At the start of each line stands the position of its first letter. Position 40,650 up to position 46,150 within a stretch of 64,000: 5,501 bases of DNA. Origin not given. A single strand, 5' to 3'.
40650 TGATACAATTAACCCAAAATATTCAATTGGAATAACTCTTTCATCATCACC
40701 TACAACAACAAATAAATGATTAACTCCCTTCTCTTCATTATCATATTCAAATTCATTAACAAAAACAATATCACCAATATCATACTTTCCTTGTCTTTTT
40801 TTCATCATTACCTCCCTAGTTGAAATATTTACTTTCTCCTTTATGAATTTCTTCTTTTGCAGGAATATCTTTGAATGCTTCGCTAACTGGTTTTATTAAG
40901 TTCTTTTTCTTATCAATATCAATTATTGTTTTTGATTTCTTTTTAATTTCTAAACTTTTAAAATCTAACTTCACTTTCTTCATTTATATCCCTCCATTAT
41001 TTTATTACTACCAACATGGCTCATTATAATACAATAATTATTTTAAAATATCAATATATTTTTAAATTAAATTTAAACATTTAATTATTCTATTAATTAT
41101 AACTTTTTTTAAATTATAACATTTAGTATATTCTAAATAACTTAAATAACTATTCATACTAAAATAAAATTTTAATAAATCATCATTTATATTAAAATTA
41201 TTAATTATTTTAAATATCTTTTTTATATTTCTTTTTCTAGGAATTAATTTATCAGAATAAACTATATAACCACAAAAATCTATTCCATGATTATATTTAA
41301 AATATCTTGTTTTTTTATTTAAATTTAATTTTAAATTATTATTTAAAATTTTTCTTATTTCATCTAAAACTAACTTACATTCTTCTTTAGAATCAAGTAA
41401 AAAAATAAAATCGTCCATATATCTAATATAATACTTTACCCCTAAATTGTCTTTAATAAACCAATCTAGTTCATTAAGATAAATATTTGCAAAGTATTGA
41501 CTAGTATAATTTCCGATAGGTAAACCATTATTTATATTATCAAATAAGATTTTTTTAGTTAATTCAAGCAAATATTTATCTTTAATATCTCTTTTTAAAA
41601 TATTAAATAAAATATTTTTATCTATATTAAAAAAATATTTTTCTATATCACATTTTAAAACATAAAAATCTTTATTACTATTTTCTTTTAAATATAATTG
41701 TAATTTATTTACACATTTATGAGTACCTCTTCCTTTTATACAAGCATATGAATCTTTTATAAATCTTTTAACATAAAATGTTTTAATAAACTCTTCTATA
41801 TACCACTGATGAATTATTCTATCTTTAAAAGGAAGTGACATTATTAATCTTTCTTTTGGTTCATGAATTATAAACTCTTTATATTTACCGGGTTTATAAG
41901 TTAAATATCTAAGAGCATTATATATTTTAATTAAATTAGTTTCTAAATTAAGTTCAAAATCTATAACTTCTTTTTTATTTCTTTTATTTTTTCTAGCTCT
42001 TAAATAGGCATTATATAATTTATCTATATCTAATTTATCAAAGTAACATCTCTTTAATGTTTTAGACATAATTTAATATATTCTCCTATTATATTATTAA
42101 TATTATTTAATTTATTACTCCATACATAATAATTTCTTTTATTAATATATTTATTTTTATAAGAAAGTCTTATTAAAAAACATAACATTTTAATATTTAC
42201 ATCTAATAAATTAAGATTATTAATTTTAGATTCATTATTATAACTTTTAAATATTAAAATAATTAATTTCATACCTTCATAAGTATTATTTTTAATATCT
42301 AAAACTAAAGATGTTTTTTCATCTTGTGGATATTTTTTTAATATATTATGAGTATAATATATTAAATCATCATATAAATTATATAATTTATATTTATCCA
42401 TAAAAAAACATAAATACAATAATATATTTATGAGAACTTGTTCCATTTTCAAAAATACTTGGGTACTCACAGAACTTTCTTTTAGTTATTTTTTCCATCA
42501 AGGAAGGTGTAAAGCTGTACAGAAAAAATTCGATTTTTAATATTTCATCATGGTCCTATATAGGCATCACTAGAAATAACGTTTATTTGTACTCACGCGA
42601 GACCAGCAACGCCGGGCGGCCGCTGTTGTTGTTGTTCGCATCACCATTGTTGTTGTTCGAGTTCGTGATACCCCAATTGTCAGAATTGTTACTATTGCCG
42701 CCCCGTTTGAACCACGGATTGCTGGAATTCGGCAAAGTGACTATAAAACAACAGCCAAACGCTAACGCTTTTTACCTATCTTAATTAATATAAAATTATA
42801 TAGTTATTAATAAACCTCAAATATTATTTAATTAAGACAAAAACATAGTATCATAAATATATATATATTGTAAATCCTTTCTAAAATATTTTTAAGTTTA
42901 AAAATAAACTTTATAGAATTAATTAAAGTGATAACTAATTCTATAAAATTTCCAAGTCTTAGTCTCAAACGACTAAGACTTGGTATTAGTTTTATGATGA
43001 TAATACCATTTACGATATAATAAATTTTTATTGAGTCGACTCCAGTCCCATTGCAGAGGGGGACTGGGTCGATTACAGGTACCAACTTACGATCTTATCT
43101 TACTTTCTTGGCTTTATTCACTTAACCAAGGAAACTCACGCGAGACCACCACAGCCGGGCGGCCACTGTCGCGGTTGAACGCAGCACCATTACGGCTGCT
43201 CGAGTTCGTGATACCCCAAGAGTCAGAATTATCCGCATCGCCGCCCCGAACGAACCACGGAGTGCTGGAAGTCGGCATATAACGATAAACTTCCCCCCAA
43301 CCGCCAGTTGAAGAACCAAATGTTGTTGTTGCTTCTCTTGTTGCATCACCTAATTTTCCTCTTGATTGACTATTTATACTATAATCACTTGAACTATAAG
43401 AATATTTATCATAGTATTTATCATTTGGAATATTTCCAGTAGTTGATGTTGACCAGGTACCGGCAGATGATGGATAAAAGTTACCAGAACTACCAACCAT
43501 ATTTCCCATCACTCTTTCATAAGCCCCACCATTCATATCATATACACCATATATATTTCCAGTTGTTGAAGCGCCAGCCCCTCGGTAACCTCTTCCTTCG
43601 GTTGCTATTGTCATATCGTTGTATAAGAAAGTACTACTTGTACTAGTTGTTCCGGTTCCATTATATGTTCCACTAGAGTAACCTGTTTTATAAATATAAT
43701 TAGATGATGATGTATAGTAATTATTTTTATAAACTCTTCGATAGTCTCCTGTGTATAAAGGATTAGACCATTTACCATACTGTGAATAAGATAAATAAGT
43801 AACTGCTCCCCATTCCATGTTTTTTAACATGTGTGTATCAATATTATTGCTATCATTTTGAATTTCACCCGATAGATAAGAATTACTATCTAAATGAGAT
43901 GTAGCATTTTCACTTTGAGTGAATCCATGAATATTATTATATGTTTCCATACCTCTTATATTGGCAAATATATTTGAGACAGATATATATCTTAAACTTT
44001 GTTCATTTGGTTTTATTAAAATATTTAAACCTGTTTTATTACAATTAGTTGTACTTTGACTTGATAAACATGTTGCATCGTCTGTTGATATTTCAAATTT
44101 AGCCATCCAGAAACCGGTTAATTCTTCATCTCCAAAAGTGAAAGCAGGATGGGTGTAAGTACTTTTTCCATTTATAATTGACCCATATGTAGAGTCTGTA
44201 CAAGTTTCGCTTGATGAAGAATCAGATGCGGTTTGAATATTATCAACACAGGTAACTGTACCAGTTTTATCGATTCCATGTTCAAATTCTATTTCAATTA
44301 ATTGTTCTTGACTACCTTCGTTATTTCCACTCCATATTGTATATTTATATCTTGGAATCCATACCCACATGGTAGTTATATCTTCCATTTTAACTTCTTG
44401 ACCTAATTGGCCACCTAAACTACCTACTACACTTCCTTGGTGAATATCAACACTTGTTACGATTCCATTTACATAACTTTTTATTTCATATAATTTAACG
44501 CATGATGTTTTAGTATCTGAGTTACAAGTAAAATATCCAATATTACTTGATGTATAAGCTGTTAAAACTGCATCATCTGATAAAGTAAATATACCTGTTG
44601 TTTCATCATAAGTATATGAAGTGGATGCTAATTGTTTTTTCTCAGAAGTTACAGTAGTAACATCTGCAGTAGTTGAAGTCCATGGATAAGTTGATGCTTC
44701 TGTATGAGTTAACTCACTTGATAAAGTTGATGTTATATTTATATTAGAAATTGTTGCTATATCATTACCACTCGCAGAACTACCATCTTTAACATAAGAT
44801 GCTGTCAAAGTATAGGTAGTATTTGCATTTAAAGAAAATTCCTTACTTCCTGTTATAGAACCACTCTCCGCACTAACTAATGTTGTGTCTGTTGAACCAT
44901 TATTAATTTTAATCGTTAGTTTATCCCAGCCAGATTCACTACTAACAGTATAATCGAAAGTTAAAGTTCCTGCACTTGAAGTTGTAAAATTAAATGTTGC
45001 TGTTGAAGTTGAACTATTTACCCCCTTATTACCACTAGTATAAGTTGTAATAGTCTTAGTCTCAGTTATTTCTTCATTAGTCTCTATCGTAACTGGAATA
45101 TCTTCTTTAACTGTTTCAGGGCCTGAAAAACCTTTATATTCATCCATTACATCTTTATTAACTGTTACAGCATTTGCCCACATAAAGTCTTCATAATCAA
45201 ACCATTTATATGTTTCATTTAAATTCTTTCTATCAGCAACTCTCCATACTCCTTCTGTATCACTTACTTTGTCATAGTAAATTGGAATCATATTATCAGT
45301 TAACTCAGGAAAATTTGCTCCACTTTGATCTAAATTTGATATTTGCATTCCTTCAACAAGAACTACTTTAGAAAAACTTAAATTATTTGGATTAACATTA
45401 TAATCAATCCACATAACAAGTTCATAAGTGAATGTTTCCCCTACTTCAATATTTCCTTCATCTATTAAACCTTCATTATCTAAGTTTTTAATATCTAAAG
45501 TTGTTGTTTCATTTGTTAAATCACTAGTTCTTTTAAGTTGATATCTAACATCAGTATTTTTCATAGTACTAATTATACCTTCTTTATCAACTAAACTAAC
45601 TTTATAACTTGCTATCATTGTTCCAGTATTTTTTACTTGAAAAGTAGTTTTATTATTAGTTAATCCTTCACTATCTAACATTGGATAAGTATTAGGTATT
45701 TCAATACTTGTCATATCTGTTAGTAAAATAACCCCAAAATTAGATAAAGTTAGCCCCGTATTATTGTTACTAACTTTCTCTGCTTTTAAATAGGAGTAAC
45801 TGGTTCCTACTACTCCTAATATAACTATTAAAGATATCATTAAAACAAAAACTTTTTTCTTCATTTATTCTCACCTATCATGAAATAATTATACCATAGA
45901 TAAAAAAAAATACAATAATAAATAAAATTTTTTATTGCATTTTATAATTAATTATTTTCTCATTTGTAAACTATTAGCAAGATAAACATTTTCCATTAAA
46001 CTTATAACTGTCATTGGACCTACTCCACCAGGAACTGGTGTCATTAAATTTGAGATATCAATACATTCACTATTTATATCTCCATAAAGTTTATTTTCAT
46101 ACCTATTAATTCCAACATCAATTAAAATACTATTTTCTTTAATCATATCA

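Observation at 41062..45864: Complete chromosomal diversity-generating retroelement (RT + Avd + 144-bp TR/VR) acting on a 916-aa secreted protein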

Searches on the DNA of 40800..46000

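Call 66: search_rna_families(source=window, start=40800, end=46000, threshold=evalue, max_evalue=1)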
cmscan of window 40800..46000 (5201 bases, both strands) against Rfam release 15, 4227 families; matches with E-value up to 1: 1.
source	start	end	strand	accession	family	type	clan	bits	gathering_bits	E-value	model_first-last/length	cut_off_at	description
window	45283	45354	-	RF02406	snoR120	Gene; snRNA; snoRNA; CD-box;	-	26.9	55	0.99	1-74/74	no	Small nucleolar RNA snoR120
